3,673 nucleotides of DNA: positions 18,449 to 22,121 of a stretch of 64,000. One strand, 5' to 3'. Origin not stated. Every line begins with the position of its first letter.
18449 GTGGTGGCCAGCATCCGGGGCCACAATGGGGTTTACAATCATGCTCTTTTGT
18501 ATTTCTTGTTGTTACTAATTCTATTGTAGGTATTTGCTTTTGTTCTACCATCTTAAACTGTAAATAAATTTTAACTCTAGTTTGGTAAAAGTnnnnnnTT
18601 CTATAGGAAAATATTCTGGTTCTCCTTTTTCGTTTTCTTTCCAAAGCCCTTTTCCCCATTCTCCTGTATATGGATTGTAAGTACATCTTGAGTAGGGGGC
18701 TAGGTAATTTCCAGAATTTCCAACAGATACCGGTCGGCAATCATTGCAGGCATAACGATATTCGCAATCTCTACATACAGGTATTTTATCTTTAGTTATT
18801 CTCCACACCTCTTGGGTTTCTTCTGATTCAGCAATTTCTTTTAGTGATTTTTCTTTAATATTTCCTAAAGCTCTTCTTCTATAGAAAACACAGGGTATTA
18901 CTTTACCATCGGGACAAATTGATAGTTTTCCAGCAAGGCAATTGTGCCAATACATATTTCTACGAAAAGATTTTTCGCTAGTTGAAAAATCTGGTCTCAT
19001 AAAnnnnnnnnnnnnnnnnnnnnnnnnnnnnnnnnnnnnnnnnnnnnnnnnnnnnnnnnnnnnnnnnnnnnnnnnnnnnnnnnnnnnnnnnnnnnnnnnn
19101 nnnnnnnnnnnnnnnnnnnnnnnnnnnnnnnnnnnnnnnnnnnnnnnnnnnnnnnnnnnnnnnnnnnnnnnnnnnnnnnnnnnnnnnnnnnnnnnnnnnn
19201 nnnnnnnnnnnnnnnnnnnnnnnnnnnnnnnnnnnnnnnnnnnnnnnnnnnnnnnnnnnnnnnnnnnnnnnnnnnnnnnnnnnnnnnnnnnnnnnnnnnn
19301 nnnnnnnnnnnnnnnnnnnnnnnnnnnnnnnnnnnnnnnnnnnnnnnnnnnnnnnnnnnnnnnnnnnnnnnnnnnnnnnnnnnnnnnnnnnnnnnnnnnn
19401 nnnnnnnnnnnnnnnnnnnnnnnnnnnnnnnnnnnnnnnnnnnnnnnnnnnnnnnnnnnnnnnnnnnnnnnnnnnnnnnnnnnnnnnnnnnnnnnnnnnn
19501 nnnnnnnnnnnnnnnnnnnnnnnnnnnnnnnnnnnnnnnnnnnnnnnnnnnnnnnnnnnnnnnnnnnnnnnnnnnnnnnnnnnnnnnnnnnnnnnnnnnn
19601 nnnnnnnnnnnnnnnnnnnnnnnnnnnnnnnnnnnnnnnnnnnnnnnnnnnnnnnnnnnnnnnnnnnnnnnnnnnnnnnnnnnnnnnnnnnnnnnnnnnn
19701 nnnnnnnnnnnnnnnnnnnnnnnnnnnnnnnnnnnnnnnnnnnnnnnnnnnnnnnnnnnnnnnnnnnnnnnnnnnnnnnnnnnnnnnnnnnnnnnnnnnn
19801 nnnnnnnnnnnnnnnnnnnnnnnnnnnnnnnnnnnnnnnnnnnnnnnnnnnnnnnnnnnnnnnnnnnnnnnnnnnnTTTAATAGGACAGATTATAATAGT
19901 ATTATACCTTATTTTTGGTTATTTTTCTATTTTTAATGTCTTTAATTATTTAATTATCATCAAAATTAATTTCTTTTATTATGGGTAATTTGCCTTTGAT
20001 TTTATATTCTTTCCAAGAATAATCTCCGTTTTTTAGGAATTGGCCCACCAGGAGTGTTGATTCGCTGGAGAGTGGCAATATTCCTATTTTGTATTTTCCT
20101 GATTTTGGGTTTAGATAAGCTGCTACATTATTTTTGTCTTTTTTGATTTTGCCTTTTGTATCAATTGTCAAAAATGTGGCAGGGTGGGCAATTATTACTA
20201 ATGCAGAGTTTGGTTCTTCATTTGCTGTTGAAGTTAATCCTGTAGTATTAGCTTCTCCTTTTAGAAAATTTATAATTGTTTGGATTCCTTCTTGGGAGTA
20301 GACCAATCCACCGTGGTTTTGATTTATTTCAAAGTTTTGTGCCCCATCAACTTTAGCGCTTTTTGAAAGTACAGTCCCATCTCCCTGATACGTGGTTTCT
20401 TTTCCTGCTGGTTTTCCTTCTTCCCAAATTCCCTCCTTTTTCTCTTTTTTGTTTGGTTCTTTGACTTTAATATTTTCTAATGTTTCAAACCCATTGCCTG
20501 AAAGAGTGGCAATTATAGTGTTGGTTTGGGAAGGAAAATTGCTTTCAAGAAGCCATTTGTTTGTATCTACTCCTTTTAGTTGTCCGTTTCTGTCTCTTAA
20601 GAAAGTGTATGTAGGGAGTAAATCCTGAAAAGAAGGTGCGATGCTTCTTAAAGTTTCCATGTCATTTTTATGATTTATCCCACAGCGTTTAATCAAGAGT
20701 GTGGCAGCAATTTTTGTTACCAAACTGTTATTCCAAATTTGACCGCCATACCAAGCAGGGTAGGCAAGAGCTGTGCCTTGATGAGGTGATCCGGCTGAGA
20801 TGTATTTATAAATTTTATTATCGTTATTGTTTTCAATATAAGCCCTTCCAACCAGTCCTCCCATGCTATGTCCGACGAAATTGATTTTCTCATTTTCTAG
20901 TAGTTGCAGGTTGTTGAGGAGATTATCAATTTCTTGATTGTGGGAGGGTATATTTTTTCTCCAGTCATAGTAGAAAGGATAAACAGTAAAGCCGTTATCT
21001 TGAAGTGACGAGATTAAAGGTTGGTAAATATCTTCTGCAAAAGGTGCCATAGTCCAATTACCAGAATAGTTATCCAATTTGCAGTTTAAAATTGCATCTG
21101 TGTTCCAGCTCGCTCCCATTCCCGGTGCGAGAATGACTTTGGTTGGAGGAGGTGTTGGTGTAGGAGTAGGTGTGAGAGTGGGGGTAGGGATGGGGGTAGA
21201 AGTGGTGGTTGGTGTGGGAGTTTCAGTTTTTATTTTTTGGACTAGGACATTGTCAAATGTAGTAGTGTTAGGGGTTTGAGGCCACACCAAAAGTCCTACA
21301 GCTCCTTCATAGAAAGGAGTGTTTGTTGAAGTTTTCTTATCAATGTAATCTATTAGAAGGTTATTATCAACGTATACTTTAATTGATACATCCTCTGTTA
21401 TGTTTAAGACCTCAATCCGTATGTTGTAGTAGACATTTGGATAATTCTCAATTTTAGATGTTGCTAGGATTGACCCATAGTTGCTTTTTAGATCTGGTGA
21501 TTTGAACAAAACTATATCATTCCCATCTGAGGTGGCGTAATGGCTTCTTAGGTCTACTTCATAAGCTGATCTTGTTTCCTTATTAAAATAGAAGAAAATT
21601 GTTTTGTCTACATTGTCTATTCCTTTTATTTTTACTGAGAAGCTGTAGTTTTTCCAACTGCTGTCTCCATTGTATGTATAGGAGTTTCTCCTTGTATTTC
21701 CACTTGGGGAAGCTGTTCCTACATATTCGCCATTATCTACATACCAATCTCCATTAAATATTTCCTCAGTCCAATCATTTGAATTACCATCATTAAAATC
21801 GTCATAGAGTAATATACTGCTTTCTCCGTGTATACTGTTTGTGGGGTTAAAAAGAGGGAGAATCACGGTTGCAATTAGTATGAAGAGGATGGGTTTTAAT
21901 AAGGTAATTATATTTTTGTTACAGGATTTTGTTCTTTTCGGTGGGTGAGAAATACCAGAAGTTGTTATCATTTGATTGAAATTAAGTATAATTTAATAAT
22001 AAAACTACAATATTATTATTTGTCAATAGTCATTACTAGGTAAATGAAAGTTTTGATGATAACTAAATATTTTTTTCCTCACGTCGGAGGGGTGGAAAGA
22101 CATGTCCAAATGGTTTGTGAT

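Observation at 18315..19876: Candidate novel RiPP system: radical SAM/SPASM maturase with RRE plus a 12-Cys proline-punctuated precursor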

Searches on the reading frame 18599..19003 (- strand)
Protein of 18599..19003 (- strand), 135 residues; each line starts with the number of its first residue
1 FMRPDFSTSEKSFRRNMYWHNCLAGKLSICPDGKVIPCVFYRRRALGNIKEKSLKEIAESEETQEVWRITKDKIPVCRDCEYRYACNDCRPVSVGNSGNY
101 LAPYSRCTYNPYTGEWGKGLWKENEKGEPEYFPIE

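Call 56: search_solved_structures(query=A5, max_evalue=1, show_alignments=5)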
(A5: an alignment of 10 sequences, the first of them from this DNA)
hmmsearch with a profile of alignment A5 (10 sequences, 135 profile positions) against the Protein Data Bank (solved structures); distinct sequences matched with E-value up to 1: 16.
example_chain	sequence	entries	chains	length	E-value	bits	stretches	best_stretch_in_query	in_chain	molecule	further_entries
4m7s_A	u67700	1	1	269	0.00094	22.3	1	21-81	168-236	BtrN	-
4m7t_A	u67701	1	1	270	0.0012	21.9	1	21-81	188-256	BtrN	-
4k36_A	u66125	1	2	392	0.028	17.5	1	23-95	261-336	Anaerobic sulfatase-maturating enzyme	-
4k37_A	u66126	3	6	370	0.03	17.5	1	23-95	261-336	Anaerobic sulfatase-maturating enzyme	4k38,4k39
5x6u_B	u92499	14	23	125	0.33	14.1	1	18-45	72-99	Ragulator complex protein LAMTOR2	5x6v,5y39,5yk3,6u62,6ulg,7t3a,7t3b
6b9x_B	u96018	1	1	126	0.34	14.1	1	18-45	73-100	Ragulator complex protein LAMTOR2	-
6ehp_B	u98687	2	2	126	0.34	14.1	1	18-45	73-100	Ragulator complex protein LAMTOR2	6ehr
5y3a_B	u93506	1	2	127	0.34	14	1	18-45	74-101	Ragulator complex protein LAMTOR2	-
6nzd_B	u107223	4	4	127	0.34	14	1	18-45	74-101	Ragulator complex protein LAMTOR2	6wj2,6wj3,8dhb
5yk3_B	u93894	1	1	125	0.34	14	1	18-45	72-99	Ragulator complex protein LAMTOR2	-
1veu_B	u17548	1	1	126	0.35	14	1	18-45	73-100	Late endosomal/lysosomal Mp1 interacting protein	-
1vet_B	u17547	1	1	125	0.36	14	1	18-45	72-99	Late endosomal/lysosomal Mp1 interacting protein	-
3cpt_B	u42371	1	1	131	0.38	13.9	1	18-45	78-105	Mitogen-activated protein-binding protein-interacting protein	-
1szv_A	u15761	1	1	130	0.38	13.9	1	18-45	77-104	Late endosomal/lysosomal Mp1 interacting protein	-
2zl1_B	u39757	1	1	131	0.39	13.9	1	18-45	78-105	Mitogen-activated protein-binding protein-interacting protein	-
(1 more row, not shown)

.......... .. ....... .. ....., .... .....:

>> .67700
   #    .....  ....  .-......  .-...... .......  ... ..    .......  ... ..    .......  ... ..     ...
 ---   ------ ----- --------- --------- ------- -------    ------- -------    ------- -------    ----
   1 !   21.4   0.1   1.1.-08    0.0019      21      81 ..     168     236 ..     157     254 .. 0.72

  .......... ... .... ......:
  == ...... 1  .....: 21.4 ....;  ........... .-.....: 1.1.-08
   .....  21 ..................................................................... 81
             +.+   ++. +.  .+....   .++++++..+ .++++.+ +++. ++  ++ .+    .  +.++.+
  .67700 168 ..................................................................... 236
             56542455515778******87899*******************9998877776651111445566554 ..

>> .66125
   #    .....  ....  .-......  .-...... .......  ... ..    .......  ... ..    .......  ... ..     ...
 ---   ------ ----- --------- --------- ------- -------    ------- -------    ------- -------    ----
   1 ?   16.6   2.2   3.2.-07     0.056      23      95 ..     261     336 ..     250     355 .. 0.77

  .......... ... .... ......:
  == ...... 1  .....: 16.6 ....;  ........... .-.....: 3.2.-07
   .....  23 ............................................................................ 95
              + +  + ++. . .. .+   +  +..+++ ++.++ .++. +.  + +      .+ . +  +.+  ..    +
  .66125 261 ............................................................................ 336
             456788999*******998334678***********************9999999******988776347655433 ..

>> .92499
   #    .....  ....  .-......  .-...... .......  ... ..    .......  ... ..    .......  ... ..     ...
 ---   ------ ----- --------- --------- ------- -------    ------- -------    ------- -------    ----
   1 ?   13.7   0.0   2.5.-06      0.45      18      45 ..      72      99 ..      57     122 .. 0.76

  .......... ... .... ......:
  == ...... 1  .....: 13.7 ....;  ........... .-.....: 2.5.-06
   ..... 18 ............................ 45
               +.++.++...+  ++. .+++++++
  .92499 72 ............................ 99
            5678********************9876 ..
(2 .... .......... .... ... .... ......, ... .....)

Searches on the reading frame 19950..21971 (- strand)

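Call 5: search_protein_families(library=pfam, proteins=[window:19950-21971:-], max_evalue=0.1)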
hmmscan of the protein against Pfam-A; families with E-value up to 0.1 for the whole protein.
window:19950-21971:- (673 aa): 11 families
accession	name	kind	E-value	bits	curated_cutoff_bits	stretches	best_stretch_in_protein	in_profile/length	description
PF02089.21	Palm_thioest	-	9.9e-11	42.2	26.8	1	344-404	54-117/254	Palmitoyl protein thioesterase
PF02450.21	LCAT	-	1.5e-08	34.7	21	1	315-424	68-189/392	Lecithin:cholesterol acyltransferase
PF00561.26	Abhydrolase_1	-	6e-07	29.8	25.8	1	343-402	54-111/245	alpha/beta hydrolase fold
PF06439.18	3keto-disac_hyd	-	9.3e-07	29.5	26.8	1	59-242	6-184/187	3-keto-disaccharide hydrolase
PF07819.20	PGAP1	-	2.1e-06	28.1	24.3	1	357-403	87-135/233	PGAP1-like alpha/beta domain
PF24096.1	DUF7379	-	2.7e-06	27.9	33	1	345-406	51-121/191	Domain of unknown function (DUF7379)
PF05057.20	DUF676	-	3.8e-06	27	20.3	1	359-426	74-154/217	Putative serine esterase (DUF676)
PF06028.17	DUF915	-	2.1e-05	24.5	22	1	340-399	81-145/255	Alpha/beta hydrolase of unknown function (DUF915)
PF12146.15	Hydrolase_4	-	0.037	13.8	27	0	359-399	74-113/239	Serine aminopeptidase, S33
PF01764.32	Lipase_3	-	0.042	14.2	22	1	345-400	50-107/140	Lipase (class 3)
PF12697.13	Abhydrolase_6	-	0.094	13.8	26.3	0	279-379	1-84/217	Alpha/beta hydrolase family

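Call 6: search_protein_families(library=ncbifam, proteins=[window:19950-21971:-], max_evalue=0.1)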
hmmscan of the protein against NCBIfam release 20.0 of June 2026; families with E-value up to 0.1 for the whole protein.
window:19950-21971:- (673 aa): 1 family
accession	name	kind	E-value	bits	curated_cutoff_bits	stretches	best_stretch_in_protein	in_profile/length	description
NF052345.1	S_layer_anammox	exception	0.00047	17.6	1400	1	240-305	1274-1339/1596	Kustd1514 family S-layer glycoprotein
